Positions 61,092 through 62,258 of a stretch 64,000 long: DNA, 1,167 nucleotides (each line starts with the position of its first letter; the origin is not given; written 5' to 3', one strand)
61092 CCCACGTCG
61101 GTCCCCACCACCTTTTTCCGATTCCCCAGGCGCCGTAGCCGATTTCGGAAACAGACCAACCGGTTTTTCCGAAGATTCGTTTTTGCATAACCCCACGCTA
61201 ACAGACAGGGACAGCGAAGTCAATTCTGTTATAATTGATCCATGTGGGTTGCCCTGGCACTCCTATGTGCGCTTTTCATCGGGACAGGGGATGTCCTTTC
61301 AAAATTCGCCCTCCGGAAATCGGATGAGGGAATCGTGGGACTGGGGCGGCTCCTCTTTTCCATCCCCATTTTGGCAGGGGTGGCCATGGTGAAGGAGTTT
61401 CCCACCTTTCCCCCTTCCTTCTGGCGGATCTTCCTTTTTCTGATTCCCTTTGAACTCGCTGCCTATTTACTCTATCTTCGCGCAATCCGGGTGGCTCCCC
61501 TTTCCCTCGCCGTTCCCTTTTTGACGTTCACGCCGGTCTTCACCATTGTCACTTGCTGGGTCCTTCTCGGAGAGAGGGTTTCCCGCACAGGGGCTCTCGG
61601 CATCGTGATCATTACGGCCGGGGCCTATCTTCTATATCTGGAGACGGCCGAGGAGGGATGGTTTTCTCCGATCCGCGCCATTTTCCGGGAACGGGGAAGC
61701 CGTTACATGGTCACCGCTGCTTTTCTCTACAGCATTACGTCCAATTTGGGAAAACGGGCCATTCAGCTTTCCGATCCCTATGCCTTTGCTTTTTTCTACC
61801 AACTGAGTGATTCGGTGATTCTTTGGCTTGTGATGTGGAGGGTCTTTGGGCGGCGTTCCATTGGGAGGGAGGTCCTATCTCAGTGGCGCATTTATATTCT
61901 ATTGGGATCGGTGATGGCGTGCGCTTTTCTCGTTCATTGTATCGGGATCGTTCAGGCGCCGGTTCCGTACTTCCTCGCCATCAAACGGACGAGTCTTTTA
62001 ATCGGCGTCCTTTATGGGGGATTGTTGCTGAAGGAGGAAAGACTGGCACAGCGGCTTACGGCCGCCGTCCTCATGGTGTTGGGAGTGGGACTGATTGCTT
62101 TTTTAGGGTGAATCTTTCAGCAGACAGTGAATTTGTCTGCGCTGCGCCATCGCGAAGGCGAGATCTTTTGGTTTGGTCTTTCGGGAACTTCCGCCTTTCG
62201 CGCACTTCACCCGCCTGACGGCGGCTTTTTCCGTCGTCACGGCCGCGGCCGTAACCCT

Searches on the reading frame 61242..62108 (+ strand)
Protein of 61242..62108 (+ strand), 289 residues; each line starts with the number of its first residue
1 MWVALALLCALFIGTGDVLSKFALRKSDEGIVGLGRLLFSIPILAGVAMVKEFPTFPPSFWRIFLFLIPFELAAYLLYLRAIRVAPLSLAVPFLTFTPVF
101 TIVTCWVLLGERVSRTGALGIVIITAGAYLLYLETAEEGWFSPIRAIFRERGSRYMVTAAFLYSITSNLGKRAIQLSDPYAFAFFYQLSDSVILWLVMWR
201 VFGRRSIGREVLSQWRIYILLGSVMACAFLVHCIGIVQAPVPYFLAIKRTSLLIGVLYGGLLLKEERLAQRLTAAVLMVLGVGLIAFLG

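Call 47: find_encoding_contigs(protein=window:61242-62108:+, flank=10000, max_places=1)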
Protein window:61242-62108:+ (289 aa): 6 contigs read that carry it; 1 place shown.
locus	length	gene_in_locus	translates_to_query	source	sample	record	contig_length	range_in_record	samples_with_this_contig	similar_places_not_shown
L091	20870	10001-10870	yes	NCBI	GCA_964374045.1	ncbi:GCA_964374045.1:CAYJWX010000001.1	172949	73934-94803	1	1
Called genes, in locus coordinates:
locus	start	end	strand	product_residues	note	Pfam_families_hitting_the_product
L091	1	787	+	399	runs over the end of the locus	PF00155:Aminotran_1_2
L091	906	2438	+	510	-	PF00485:PRK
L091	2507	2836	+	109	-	PF10543:ORF6N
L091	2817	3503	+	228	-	PF00293:NUDIX, PF19368:WHD_AraR, PF21906:WHD_NrtR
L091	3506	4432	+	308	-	PF02445:NadA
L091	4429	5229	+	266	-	PF02517:Rce1-like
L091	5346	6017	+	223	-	PF05552:MS_channel_1st_1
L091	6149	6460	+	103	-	PF14697:Fer4_21 (faint), PF25160:LdpA_Fe-S-bd (faint), PF12838:Fer4_7 (weak), PF13187:Fer4_9 (faint), PF13484:Fer4_16 (faint), PF12797:Fer4_2 (weak), PF13237:Fer4_10 (weak), PF00037:Fer4 (weak)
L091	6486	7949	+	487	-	PF13424:TPR_12, PF00515:TPR_1 (weak), PF12895:ANAPC3 (weak), PF13432:TPR_16, PF14559:TPR_19, PF07719:TPR_2 (weak), PF13414:TPR_11 (weak), PF13424:TPR_12 (weak), +9 more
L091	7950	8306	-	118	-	-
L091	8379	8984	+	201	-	PF00857:Isochorismatase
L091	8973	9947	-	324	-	PF00248:Aldo_ket_red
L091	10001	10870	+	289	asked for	PF00892:EamA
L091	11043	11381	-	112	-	-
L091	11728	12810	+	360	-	PF01791:DeoC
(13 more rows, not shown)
